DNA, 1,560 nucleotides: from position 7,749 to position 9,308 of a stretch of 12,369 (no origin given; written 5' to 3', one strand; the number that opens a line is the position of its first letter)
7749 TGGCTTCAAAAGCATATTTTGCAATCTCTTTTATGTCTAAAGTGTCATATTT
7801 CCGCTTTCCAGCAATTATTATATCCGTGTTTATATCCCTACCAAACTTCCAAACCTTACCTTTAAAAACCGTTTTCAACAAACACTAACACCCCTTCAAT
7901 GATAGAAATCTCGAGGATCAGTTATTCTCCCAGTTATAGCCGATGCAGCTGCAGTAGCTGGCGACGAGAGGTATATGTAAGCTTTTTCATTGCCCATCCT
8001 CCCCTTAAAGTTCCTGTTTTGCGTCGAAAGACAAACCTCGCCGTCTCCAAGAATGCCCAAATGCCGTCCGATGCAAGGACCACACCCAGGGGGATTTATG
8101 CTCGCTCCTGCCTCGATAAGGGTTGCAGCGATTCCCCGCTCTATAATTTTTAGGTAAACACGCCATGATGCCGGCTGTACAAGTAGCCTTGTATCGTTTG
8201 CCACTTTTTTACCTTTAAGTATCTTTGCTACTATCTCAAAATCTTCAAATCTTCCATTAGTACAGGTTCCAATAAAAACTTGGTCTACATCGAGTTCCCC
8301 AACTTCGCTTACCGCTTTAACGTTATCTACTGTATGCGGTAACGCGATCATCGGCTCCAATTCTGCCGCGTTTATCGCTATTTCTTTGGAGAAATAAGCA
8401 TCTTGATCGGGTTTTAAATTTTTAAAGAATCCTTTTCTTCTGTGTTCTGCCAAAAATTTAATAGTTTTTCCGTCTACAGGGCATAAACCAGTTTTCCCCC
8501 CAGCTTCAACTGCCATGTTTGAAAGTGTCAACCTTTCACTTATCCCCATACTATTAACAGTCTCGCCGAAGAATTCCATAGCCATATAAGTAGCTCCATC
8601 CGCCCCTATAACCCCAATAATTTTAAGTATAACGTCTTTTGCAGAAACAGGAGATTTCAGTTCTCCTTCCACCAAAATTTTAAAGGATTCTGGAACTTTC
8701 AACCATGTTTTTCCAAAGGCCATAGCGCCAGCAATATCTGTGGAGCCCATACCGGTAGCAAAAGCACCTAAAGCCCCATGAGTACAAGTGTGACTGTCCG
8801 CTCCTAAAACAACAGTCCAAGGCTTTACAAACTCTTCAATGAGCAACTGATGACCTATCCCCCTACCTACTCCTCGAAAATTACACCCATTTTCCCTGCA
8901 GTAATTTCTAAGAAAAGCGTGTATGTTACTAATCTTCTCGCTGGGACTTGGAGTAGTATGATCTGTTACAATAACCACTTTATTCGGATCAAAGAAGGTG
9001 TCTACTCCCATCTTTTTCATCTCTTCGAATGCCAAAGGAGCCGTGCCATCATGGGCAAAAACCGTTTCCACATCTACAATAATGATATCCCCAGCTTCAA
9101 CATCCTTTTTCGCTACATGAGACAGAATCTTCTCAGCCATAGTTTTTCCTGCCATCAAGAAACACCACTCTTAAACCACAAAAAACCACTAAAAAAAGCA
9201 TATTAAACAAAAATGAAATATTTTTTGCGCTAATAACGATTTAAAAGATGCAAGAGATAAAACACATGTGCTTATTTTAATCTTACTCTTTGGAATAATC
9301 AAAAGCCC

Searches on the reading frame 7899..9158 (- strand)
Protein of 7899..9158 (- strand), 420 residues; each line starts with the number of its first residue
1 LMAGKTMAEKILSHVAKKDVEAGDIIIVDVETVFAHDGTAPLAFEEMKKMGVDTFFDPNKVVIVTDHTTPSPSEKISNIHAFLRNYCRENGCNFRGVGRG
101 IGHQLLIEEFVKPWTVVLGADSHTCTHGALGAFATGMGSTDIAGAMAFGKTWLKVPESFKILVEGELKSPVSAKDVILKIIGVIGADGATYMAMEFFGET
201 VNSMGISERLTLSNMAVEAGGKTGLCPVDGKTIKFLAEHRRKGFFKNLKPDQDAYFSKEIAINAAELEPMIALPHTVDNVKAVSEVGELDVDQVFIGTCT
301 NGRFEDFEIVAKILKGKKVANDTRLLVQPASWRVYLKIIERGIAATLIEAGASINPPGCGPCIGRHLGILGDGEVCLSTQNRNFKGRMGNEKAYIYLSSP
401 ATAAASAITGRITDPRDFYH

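Call 55: find_homologous_proteins(query=window:7899-9158:-, max_evalue=1e-30)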
Query window:7899-9158:- (420 aa): 8000 proteins with E <= 1e-30 among 8000 candidates; the best 120 are listed. Only proteins of 231 to 735 residues were searched: fused or split forms outside these lengths cannot appear, so this answer is no evidence that the protein stands alone or is whole; find_related_loci, which searches DNA, has no such limit.
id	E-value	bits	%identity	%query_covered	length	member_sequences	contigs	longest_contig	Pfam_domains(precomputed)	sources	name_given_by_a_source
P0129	1.2e-280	948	99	100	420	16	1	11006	PF00330.26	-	-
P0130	4.4e-182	624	65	99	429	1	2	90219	PF00330.26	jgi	-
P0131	6.5e-179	613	62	98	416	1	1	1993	PF00330.26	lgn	-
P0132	4.2e-178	611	64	99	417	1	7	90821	PF00330.26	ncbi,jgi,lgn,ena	ncbi:MAG: 3-isopropylmalate dehydratase large subunit [Candidatus Baldrarchaeia archaeon]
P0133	1.1e-177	609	63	100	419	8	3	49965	PF00330.26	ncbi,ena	-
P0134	1.7e-177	609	63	98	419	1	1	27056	PF00330.26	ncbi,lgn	ncbi:MAG: 3-isopropylmalate dehydratase large subunit [Thermoproteota archaeon]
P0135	1.9e-175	602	62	99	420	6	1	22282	PF00330.26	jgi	jgi:3-isopropylmalate/(R)-2-methylmalate dehydratase large subunit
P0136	1.3e-172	592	61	99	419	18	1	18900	PF00330.26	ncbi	ncbi:MAG: 3-isopropylmalate dehydratase large subunit [Candidatus Bathyarchaeia archaeon]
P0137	1.6e-172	592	63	98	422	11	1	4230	PF00330.26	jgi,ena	-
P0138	1.2e-171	589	61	100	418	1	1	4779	PF00330.26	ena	-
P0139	1.0e-170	586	63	98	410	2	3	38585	PF00330.26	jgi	-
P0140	1.8e-170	585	62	99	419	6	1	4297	PF00330.26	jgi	-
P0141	2.5e-169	582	61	99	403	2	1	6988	PF00330.26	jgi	-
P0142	4.9e-168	577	61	99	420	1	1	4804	PF00330.26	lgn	-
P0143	1.1e-167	576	61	99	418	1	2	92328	PF00330.26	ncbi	ncbi:MAG: 3-isopropylmalate dehydratase large subunit [Candidatus Bathyarchaeia archaeon]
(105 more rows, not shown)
